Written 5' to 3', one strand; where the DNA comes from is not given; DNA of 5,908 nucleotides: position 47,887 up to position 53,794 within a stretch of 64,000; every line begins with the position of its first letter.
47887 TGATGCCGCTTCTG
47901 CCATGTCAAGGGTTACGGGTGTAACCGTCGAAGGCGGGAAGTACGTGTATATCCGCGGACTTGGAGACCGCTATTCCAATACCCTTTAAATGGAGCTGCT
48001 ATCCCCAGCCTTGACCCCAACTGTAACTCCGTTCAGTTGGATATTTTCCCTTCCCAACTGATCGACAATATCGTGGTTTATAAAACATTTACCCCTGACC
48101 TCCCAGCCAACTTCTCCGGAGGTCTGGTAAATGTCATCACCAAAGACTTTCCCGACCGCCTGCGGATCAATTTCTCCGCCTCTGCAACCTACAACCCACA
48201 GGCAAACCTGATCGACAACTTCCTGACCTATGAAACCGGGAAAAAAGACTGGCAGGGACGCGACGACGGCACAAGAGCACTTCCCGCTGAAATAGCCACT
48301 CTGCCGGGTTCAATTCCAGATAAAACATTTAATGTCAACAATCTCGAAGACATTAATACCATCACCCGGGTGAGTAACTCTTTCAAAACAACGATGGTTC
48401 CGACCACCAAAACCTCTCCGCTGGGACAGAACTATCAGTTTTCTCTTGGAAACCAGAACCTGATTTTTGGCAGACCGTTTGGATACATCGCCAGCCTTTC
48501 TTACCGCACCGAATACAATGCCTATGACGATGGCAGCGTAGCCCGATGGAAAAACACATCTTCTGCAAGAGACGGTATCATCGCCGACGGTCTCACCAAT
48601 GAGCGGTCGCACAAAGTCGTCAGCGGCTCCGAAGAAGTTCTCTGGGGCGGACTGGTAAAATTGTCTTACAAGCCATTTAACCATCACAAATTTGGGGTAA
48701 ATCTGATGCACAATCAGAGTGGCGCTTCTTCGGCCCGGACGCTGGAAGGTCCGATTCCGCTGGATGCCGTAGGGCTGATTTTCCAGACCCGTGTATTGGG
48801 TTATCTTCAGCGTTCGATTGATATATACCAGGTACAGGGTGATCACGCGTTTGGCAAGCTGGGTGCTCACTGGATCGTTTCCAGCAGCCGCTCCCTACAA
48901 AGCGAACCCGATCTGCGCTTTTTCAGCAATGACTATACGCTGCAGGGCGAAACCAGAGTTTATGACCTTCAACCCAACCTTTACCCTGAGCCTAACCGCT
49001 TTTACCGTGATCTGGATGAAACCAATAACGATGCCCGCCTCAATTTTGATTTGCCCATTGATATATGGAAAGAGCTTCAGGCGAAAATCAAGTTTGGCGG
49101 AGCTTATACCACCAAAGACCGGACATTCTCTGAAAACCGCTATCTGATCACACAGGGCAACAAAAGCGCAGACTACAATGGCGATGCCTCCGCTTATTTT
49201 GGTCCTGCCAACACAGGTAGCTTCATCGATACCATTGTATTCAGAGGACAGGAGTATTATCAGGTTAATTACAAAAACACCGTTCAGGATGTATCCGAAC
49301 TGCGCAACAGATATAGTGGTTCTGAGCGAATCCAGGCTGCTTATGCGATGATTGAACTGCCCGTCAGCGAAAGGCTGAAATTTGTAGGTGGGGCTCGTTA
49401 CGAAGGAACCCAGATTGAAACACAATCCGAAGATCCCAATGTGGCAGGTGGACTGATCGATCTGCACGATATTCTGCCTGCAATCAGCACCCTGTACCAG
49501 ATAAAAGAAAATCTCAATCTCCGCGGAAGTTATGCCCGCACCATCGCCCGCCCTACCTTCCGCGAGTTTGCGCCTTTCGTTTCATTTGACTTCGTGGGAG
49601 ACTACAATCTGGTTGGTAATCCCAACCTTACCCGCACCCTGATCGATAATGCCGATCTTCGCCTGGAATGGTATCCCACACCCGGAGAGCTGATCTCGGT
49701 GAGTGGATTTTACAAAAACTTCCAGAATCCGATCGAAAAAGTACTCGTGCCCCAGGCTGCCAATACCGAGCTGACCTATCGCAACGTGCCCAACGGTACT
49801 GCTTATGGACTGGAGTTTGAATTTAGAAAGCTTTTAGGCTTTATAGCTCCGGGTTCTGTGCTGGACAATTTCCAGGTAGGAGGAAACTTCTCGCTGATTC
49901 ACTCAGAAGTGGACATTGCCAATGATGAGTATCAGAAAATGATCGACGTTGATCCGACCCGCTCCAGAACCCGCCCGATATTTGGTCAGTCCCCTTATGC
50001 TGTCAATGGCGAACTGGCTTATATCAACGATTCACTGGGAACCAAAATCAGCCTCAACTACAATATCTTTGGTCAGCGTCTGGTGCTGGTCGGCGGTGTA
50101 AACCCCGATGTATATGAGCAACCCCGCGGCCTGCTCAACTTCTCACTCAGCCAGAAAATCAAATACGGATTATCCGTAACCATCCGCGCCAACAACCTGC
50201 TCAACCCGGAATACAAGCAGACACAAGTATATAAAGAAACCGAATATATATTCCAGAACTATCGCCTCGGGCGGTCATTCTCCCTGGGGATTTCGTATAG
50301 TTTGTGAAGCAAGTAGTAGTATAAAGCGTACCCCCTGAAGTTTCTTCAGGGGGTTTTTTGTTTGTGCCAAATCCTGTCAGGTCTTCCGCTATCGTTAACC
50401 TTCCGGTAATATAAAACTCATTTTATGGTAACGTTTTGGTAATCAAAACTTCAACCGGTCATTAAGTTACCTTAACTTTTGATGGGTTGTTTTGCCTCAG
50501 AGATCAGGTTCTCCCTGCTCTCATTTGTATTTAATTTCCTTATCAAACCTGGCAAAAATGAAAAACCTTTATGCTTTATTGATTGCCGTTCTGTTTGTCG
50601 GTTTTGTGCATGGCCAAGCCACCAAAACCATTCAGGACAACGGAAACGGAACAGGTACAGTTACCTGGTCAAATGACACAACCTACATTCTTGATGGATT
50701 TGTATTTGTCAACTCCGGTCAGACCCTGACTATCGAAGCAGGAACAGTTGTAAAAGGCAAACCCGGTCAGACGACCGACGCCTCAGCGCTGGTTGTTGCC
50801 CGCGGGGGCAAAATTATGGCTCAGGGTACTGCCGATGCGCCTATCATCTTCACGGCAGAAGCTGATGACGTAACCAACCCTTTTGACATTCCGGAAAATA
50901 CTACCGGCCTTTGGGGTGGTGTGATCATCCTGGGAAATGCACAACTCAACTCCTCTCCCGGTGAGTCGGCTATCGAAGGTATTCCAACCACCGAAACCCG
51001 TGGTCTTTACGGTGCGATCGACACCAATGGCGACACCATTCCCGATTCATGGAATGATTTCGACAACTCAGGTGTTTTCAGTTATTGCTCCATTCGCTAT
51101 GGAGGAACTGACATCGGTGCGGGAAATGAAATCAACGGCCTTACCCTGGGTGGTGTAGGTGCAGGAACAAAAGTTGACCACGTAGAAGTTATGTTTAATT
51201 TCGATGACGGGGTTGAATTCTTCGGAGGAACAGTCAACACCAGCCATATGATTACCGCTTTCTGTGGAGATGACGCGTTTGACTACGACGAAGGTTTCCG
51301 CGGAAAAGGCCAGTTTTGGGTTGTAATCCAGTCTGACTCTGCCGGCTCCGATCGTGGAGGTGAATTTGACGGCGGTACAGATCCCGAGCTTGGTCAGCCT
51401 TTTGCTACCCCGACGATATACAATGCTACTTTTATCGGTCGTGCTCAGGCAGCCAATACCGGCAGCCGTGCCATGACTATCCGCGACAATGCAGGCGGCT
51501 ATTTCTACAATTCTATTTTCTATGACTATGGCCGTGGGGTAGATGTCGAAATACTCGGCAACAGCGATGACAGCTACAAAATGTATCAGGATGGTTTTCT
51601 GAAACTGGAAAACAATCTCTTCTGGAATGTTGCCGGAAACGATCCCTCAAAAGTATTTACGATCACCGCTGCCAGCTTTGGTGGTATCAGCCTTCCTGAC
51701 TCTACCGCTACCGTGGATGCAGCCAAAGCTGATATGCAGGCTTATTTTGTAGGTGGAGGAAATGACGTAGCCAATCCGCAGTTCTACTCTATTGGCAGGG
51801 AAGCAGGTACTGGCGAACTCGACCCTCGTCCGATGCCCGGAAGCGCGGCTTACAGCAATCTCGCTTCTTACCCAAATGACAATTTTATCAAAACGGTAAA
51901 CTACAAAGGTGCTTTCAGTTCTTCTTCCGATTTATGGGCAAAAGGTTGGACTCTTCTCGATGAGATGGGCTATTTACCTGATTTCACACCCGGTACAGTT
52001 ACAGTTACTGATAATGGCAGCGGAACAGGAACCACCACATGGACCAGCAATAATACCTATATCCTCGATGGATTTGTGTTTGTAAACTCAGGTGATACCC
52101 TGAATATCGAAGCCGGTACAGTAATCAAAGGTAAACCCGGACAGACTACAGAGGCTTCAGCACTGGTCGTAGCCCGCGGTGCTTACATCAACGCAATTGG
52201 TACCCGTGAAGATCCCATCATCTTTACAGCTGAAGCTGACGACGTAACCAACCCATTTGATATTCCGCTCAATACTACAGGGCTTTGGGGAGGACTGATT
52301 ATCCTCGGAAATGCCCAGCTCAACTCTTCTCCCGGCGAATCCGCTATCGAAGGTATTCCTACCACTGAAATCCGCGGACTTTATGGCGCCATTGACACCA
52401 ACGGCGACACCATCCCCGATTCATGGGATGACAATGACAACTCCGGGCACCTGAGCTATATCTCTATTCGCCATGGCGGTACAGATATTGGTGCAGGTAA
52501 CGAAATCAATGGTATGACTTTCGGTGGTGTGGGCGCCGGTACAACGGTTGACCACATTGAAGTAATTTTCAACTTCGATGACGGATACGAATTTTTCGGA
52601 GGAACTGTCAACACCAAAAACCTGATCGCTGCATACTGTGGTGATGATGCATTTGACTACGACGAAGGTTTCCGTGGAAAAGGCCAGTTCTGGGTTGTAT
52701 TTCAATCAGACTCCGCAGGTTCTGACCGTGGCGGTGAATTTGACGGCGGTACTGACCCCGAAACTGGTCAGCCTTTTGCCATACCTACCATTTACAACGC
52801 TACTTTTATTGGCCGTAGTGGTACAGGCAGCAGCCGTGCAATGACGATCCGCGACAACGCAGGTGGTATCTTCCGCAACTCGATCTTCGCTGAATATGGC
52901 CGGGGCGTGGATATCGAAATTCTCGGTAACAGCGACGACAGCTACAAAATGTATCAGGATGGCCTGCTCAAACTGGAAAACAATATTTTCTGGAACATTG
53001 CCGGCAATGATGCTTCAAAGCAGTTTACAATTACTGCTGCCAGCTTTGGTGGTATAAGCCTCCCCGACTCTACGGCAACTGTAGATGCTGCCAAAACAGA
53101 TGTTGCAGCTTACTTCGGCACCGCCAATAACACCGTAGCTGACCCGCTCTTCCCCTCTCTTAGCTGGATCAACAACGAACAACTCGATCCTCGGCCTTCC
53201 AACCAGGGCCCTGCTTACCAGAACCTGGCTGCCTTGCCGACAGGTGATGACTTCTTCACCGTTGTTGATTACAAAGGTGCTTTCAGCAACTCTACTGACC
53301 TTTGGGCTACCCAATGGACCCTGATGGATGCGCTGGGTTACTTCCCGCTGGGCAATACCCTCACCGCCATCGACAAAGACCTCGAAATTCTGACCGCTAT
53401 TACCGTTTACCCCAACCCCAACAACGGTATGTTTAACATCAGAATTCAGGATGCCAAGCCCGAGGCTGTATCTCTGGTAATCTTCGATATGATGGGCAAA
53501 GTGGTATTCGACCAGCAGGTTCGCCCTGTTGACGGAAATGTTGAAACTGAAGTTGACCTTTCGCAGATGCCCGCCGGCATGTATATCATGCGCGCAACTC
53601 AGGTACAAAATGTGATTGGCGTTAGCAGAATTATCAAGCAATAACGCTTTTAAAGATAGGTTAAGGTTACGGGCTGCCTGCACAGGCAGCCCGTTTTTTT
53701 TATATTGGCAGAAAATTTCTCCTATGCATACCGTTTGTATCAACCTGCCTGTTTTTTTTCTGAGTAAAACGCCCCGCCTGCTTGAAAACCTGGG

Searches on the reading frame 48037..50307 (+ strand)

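Call 6: search_protein_families(library=pfam, proteins=[window:48037-50307:+])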
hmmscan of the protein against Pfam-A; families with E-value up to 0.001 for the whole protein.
window:48037-50307:+ (756 aa): 1 family
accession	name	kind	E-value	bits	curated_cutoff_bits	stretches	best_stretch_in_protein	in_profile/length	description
PF00593.30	TonB_dep_Rec_b-barrel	-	2.4e-32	113.8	27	1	296-721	24-436/436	TonB dependent receptor-like, beta-barrel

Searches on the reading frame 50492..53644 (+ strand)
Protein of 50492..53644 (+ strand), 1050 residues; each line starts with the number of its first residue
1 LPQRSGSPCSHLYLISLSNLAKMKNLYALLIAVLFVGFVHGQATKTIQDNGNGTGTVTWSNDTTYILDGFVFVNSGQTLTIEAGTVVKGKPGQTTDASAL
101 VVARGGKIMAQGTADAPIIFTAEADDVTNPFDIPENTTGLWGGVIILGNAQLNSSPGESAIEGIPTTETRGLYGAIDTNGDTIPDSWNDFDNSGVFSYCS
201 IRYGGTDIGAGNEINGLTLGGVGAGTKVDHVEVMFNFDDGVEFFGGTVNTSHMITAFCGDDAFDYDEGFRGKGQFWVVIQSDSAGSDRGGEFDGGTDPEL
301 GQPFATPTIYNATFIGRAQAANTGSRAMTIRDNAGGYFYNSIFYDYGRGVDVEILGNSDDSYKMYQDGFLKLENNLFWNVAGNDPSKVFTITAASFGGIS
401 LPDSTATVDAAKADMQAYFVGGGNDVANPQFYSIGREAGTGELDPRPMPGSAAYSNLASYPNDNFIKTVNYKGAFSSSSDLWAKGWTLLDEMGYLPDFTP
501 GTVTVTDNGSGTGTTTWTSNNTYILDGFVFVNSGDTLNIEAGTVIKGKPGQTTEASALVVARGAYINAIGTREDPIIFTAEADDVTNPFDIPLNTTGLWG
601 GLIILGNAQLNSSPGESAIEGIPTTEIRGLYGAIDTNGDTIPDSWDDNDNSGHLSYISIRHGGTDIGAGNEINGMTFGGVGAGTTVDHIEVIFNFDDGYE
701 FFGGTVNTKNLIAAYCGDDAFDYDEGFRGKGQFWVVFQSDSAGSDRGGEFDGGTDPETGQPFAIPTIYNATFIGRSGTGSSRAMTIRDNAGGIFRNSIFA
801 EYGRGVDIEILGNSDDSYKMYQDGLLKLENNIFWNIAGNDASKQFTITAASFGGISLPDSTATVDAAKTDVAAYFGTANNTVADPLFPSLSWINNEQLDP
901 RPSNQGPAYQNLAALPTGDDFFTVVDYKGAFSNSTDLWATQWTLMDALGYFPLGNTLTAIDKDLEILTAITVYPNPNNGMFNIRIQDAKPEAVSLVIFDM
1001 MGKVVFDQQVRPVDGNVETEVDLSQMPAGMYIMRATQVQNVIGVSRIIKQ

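Call 6: search_protein_families(library=pfam, proteins=[window:50492-53644:+])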
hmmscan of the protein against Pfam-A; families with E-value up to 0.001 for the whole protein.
window:50492-53644:+ (1050 aa): 1 family
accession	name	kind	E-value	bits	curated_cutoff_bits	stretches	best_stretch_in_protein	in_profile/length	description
PF18962.6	Por_Secre_tail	-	1.6e-12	48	27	1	972-1041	1-68/75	Secretion system C-terminal sorting domain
